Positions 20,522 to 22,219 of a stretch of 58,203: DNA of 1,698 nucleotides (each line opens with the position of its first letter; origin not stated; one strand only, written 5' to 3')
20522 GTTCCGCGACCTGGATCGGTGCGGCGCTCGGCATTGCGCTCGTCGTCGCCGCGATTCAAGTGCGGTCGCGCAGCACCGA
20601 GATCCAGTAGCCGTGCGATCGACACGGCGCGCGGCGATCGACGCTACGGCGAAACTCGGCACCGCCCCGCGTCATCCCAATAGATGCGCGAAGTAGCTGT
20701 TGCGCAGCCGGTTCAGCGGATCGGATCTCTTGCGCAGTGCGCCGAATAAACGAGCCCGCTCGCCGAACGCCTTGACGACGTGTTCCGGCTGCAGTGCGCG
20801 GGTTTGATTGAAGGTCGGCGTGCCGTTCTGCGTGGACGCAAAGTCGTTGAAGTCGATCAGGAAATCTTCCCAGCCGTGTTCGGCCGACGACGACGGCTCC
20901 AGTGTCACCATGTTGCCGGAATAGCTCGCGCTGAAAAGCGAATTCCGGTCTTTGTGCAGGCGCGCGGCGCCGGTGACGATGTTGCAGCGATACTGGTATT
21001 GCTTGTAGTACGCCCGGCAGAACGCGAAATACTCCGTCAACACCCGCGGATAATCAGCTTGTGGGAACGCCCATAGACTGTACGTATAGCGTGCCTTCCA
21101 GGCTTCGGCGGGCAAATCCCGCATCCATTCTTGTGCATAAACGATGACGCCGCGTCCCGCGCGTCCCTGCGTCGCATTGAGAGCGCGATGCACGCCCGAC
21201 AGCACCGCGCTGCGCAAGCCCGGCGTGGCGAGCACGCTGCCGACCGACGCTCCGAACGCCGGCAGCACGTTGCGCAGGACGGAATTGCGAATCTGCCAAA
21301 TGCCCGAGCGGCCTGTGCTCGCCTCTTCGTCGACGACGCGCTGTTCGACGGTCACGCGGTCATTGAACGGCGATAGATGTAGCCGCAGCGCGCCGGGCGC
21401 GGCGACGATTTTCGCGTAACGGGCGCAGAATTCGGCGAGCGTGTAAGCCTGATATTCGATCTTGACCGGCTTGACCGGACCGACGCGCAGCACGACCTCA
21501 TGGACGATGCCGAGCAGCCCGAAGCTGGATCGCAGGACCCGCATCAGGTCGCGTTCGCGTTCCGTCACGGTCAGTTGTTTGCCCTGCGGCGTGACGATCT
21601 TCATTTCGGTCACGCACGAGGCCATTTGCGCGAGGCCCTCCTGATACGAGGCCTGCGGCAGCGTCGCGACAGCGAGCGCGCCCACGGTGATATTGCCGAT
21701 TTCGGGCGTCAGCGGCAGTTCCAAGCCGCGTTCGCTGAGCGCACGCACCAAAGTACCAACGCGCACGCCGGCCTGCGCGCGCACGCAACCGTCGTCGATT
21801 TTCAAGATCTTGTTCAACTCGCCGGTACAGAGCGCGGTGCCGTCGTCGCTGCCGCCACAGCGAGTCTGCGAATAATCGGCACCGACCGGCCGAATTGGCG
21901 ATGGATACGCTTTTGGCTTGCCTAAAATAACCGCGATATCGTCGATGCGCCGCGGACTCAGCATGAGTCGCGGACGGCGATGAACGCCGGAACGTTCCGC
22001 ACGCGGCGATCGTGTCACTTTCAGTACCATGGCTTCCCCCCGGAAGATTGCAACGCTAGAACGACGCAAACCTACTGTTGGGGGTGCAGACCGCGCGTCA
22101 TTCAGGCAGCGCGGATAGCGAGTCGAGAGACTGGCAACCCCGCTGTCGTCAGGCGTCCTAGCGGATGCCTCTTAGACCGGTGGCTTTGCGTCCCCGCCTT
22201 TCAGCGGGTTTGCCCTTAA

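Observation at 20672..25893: Same-strand module: GGDEF-EAL sensor, then B12-binding MerR regulator, then c-di-GMP riboswitch, then FAD oxidase (candidate undescribed signalling circuit)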

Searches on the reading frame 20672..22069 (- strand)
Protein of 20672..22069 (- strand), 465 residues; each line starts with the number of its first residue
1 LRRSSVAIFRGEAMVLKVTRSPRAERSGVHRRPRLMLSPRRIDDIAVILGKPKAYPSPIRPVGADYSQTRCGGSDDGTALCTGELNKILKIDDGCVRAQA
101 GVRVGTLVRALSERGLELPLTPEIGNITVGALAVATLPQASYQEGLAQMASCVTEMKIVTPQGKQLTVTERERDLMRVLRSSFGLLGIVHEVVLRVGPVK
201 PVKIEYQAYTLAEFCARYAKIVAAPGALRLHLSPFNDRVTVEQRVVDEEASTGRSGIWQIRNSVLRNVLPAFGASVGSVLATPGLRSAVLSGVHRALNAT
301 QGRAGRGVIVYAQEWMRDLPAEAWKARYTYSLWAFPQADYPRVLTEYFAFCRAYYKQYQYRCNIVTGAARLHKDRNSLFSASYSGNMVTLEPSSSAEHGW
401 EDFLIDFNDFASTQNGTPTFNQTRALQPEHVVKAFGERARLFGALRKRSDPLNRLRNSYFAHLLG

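Call 3: search_protein_families(library=pfam, proteins=[window:20672-22069:-])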
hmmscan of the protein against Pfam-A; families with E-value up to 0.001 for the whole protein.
window:20672-22069:- (465 aa): 1 family
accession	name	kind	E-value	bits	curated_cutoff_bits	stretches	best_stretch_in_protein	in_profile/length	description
PF01565.28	FAD_binding_4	-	6e-17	62.1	26.4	1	33-168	1-138/139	FAD binding domain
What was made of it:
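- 20672..22030 (-): Monocistronic gene for a VAO/PCMH-superfamily flavoenzyme (452 aa) of the aldonolactone/alditol oxidoreductase and DprE1-like group. Its substrate is unknown. PF01565 at 62 bits (call 3).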

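Call 5: search_protein_families(library=ncbifam, proteins=[window:20672-22030:-], max_evalue=0.01)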
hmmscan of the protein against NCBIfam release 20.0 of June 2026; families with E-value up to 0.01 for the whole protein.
window:20672-22030:- (452 aa): 7 families
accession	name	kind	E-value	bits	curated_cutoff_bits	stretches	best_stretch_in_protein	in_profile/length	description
TIGR01679.1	bact_FAD_ox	subfamily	2.7e-22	79.3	292.25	1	16-452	8-419/419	FAD-linked oxidoreductase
TIGR01678.1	FAD_lactone_ox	subfamily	1.8e-14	53.6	396.8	1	20-245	15-241/438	sugar 1,4-lactone oxidase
TIGR01676.1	GLDHase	equivalog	3.8e-10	39.2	458.25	1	14-183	55-225/541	L-galactonolactone dehydrogenase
NF053785.1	DcplphribOxDprE1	equivalog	5.9e-08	32.3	500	1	62-187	56-184/449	decaprenylphosphoryl-beta-D-ribose oxidase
TIGR01677.1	pln_FAD_oxido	subfamily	7.2e-07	28.1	383.1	1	57-194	74-222/560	FAD-dependent oxidoreductase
TIGR00387.1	glcD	equivalog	7.5e-07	28.3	567.9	1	25-191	3-178/413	glycolate oxidase subunit GlcD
NF008408.0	PRK11230.1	equivalog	0.002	16.7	897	1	18-188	54-232/499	glycolate oxidase subunit GlcD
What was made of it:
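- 20672..22030 (-): End-to-end but sub-threshold match to TIGR01679 (call 5).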

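Call 8: find_related_loci(query=window:20672-22030:-, collection=genome_contigs, flank=8000)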
Query window:20672-22030:- (452 aa) in genome_contigs; peptide patterns used: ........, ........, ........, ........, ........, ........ (x = any residue, [..] = any of these).
599 stretches matched a pattern (row limit reached: there are more); 5 encode a relative of the query (tblastn E <= 1e-3); 5 distinct loci.
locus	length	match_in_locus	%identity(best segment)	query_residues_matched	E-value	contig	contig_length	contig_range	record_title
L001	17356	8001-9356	77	1-452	0e+0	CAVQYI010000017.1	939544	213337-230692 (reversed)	MAG: uncultured proteobacterium isolate MFD05942.bin.2.38 genome assembly, contig: contig_38280, whole genome shotgun se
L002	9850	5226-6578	74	1-451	0e+0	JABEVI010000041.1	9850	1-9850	MAG: Steroidobacteraceae bacterium isolate MAG 28 k99_31814, whole genome shotgun sequence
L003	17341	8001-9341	83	1-447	0e+0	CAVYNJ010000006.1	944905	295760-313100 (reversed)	MAG: uncultured Gammaproteobacteria bacterium isolate MFD05705.bin.1.204 genome assembly, contig: contig_38576, whole ge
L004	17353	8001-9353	75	1-451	0e+0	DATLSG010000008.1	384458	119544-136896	MAG TPA_asm: Steroidobacteraceae bacterium isolate SMAG_U13924 k141_631922, whole genome shotgun sequence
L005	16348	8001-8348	31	98-210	1e-5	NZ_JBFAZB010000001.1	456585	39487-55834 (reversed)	Kitasatospora sp. NPDC051702 NPDC051702_58_B8.ctg-0001, whole genome shotgun sequence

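Call 9: find_homologous_proteins(query=window:20672-22030:-)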
Query window:20672-22030:- (452 aa): 936 proteins with E <= 0.001 among 8000 candidates; the best 120 are listed.
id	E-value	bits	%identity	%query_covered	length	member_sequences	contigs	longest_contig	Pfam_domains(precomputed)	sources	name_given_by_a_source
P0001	4.2e-288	973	100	95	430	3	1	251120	PF01565.29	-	-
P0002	1.6e-257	872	83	100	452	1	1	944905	PF01565.29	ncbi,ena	-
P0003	2.0e-240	816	78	100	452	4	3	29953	PF04030.20,PF01565.29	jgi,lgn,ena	-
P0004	1.4e-237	806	76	100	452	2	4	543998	PF01565.29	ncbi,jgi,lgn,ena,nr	ncbi:MAG TPA: FAD-binding protein [Steroidobacteraceae bacterium]|nr:FAD-binding protein [Steroidoba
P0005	4.8e-232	788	77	100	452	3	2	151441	PF04030.20,PF01565.29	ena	-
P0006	6.8e-230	781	74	100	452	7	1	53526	PF01565.29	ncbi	-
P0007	8.1e-230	781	75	100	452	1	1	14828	PF01565.29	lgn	-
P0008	8.3e-230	781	75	100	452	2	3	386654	PF01565.29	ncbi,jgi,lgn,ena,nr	ncbi:MAG TPA: FAD-binding oxidoreductase [Steroidobacteraceae bacterium]|nr:FAD-binding oxidoreducta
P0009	3.0e-229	779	74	100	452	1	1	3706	PF04030.20,PF01565.29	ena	-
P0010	2.5e-228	776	74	100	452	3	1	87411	PF01565.29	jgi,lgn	jgi:FAD binding domain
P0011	4.4e-227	772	74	100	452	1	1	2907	PF01565.29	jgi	-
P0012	7.0e-227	771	74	100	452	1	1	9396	PF01565.29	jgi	jgi:FAD/FMN-containing dehydrogenase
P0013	2.3e-225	766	73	100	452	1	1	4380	PF01565.29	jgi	jgi:FAD binding domain-containing protein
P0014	4.4e-225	765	74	100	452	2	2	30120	PF01565.29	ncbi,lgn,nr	ncbi:MAG: FAD-binding oxidoreductase [Steroidobacteraceae bacterium]|nr:FAD-binding oxidoreductase [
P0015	6.0e-225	765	73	100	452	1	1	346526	PF01565.29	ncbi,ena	-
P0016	1.1e-224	764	72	100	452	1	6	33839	PF01565.29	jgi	jgi:FAD/FMN-containing dehydrogenase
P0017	7.2e-224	761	72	100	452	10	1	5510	PF01565.29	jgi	jgi:FAD/FMN-containing dehydrogenase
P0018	8.7e-224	761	74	100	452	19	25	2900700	PF01565.29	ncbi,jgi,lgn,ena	ncbi:MAG: FAD-binding oxidoreductase [Steroidobacteraceae bacterium]|jgi:FAD/FMN-containing dehydrog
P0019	1.1e-223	761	72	100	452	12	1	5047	PF01565.29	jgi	jgi:FAD binding domain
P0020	1.2e-223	761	73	100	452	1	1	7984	PF01565.29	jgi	jgi:FAD/FMN-containing dehydrogenase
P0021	2.0e-223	760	72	100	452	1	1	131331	PF01565.29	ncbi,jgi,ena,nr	ncbi:MAG TPA: FAD-binding protein [Steroidobacteraceae bacterium]|nr:FAD-binding protein [Steroidoba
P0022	3.8e-223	759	73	100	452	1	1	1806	PF01565.29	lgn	-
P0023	5.2e-223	759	73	100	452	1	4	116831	PF01565.29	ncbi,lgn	-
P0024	6.5e-223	758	72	100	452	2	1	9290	PF01565.29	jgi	jgi:FAD/FMN-containing dehydrogenase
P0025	1.4e-222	757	73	100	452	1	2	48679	PF01565.29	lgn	-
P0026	7.5e-222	755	72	100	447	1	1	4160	PF01565.29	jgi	-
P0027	1.1e-221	754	72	100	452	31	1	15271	PF01565.29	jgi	jgi:FAD/FMN-containing dehydrogenase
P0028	1.2e-221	754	72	100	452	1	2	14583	PF01565.29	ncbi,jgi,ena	jgi:FAD/FMN-containing dehydrogenase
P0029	2.6e-221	753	72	100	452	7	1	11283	PF01565.29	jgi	jgi:hypothetical protein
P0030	2.9e-221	753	72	100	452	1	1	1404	PF01565.29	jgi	jgi:FAD/FMN-containing dehydrogenase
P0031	3.6e-221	752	72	100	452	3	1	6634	PF01565.29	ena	-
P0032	5.6e-221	752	71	100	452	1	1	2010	PF01565.29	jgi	jgi:FAD/FMN-containing dehydrogenase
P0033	6.7e-221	752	71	100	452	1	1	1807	PF01565.29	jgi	jgi:FAD/FMN-containing dehydrogenase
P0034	7.8e-221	751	72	100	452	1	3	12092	PF01565.29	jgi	jgi:FAD/FMN-containing dehydrogenase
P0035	8.7e-221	751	72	100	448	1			PF01565.29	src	-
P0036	9.0e-221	751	71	100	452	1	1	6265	PF01565.29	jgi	jgi:FAD/FMN-containing dehydrogenase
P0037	9.5e-221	751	71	100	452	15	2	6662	PF01565.29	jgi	jgi:FAD/FMN-containing dehydrogenase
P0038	1.2e-220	751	71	100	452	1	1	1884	PF01565.29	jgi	jgi:FAD/FMN-containing dehydrogenase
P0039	1.5e-220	750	71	100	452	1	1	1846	PF01565.29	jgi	-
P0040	1.6e-220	750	71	100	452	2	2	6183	PF01565.29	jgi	jgi:FAD/FMN-containing dehydrogenase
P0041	1.7e-220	750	71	100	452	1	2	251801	PF01565.29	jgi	jgi:FAD/FMN-containing dehydrogenase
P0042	2.3e-220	750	71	100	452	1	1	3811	PF01565.29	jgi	jgi:FAD/FMN-containing dehydrogenase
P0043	2.4e-220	750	71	100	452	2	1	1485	PF01565.29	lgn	-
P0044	2.9e-220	749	73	100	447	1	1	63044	PF01565.29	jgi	jgi:FAD/FMN-containing dehydrogenase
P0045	4.1e-220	749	71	100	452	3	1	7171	PF01565.29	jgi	jgi:FAD/FMN-containing dehydrogenase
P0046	4.9e-220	749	71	100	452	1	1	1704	PF01565.29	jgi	jgi:FAD/FMN-containing dehydrogenase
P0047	4.9e-220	749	71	100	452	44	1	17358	PF01565.29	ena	-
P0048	7.0e-220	748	71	100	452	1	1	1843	PF01565.29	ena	-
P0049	8.9e-220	748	71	100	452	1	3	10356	PF01565.29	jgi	jgi:FAD/FMN-containing dehydrogenase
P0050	1.1e-219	748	72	100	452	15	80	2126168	PF01565.29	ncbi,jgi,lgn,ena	jgi:FAD/FMN-containing dehydrogenase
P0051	1.1e-219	748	73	100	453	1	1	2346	PF01565.29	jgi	jgi:FAD/FMN-containing dehydrogenase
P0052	1.1e-219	748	71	100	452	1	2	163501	PF01565.29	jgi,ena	jgi:FAD/FMN-containing dehydrogenase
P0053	1.3e-219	747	71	100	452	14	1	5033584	PF01565.29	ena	-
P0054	1.5e-219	747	72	100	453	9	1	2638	PF01565.29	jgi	jgi:FAD/FMN-containing dehydrogenase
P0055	1.5e-219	747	72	100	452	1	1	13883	PF01565.29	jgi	jgi:FAD/FMN-containing dehydrogenase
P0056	1.5e-219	747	72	100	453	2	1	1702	PF01565.29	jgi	-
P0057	1.8e-219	747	71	100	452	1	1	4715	PF01565.29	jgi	jgi:FAD/FMN-containing dehydrogenase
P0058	1.9e-219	747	71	100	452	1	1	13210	PF01565.29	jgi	jgi:FAD/FMN-containing dehydrogenase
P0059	2.2e-219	747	72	100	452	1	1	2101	PF01565.29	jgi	jgi:FAD/FMN-containing dehydrogenase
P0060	2.3e-219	746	71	100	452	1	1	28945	PF01565.29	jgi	jgi:FAD/FMN-containing dehydrogenase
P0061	2.4e-219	746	71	100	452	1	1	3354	PF01565.29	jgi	jgi:FAD/FMN-containing dehydrogenase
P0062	2.4e-219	746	71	100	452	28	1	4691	PF01565.29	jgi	jgi:FAD/FMN-containing dehydrogenase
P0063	2.5e-219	746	71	100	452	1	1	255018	PF01565.29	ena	-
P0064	2.8e-219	746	71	100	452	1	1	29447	PF01565.29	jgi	jgi:L-gulonolactone oxidase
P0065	3.2e-219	746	71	100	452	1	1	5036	PF01565.29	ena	-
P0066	3.2e-219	746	71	100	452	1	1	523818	PF01565.29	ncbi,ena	-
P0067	3.3e-219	746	71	100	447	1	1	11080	PF01565.29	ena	-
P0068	3.3e-219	746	71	100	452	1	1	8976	PF01565.29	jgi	jgi:FAD/FMN-containing dehydrogenase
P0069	3.4e-219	746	71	100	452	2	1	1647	PF01565.29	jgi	jgi:FAD/FMN-containing dehydrogenase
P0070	4.1e-219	746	71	100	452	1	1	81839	PF01565.29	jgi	jgi:FAD/FMN-containing dehydrogenase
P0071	4.2e-219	746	71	100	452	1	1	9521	PF01565.29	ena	-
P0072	4.8e-219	745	71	100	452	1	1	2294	PF01565.29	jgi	jgi:FAD/FMN-containing dehydrogenase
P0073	5.3e-219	745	71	100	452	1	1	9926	PF01565.29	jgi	jgi:FAD/FMN-containing dehydrogenase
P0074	7.0e-219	745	72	100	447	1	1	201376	PF01565.29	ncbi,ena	-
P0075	7.4e-219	745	72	100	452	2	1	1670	PF01565.29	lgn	-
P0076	9.3e-219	745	71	100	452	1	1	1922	PF01565.29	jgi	-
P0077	9.3e-219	745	71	100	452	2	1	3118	PF01565.29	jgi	-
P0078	9.5e-219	744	71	100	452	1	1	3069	PF01565.29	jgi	jgi:FAD/FMN-containing dehydrogenase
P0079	1.0e-218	744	71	100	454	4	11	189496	PF01565.29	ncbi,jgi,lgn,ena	jgi:hypothetical protein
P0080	1.1e-218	744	71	100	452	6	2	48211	PF01565.29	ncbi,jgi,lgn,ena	jgi:hypothetical protein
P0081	1.2e-218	744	72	100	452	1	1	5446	PF01565.29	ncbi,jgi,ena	jgi:FAD/FMN-containing dehydrogenase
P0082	1.2e-218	744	71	100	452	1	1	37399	PF01565.29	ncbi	ncbi:MAG TPA: FAD-binding protein [Steroidobacteraceae bacterium]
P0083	1.3e-218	744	71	100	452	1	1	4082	PF01565.29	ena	-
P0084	1.3e-218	744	71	100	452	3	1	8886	PF01565.29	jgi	-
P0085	1.4e-218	744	71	100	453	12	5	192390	PF01565.29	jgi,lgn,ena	jgi:FAD/FMN-containing dehydrogenase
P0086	1.4e-218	744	71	100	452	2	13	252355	PF01565.29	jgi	jgi:FAD/FMN-containing dehydrogenase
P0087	1.5e-218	744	71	100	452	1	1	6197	PF01565.29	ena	-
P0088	1.6e-218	744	71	100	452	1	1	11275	PF01565.29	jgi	jgi:FAD/FMN-containing dehydrogenase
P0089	1.6e-218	744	72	100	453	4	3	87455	PF01565.29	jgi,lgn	jgi:FAD/FMN-containing dehydrogenase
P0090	2.1e-218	743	70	100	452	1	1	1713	PF01565.29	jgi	-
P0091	2.1e-218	743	71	100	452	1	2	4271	PF01565.29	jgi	jgi:FAD/FMN-containing dehydrogenase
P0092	2.8e-218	743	71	100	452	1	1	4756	PF01565.29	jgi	jgi:FAD/FMN-containing dehydrogenase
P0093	3.6e-218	743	71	100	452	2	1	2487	PF01565.29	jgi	jgi:FAD/FMN-containing dehydrogenase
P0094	3.9e-218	742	70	100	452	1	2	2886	PF01565.29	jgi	jgi:FAD/FMN-containing dehydrogenase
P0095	4.4e-218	742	71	100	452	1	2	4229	PF01565.29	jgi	jgi:FAD/FMN-containing dehydrogenase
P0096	4.8e-218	742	72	100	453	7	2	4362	PF01565.29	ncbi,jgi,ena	jgi:FAD/FMN-containing dehydrogenase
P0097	5.3e-218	742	70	100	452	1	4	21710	PF01565.29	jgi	jgi:FAD/FMN-containing dehydrogenase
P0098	5.5e-218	742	71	100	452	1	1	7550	PF01565.29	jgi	jgi:FAD/FMN-containing dehydrogenase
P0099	5.5e-218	742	70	100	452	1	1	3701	PF01565.29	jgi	jgi:FAD/FMN-containing dehydrogenase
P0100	6.7e-218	742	70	100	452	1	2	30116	PF01565.29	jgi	jgi:FAD binding domain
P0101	7.9e-218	741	71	100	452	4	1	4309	PF01565.29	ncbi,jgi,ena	jgi:FAD/FMN-containing dehydrogenase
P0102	9.2e-218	741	71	100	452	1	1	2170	PF01565.29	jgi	jgi:FAD/FMN-containing dehydrogenase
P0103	1.0e-217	741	70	100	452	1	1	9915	PF01565.29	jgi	jgi:FAD/FMN-containing dehydrogenase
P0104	1.1e-217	741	72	100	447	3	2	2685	PF01565.29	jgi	-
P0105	1.2e-217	741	71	100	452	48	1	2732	PF01565.29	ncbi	-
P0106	1.4e-217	741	71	100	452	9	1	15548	PF01565.29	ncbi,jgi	ncbi:MAG TPA: FAD-binding protein [Steroidobacteraceae bacterium]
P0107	1.4e-217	741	70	100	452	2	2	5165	PF01565.29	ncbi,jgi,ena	jgi:FAD/FMN-containing dehydrogenase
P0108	1.5e-217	741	71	100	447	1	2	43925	PF01565.29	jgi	jgi:FAD/FMN-containing dehydrogenase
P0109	1.8e-217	740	71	100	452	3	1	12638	PF01565.29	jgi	jgi:FAD/FMN-containing dehydrogenase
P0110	2.0e-217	740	70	100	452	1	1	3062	PF01565.29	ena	-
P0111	2.0e-217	740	70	100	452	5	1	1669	PF01565.29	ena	-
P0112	2.3e-217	740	72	100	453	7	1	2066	PF01565.29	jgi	jgi:hypothetical protein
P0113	2.9e-217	740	70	100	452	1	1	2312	PF01565.29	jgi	jgi:FAD/FMN-containing dehydrogenase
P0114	3.1e-217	740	71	100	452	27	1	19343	PF01565.29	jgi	jgi:FAD/FMN-containing dehydrogenase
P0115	3.1e-217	739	70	100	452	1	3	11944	PF01565.29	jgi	jgi:FAD/FMN-containing dehydrogenase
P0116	3.8e-217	739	71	100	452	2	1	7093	PF01565.29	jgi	jgi:FAD/FMN-containing dehydrogenase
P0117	4.0e-217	739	70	100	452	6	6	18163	PF01565.29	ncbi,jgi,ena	jgi:FAD/FMN-containing dehydrogenase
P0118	4.3e-217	739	70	100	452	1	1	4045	PF01565.29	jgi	jgi:FAD/FMN-containing dehydrogenase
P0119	5.3e-217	739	72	100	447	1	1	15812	PF01565.29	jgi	jgi:FAD/FMN-containing dehydrogenase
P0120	5.6e-217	739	71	100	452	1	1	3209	PF01565.29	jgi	jgi:FAD/FMN-containing dehydrogenase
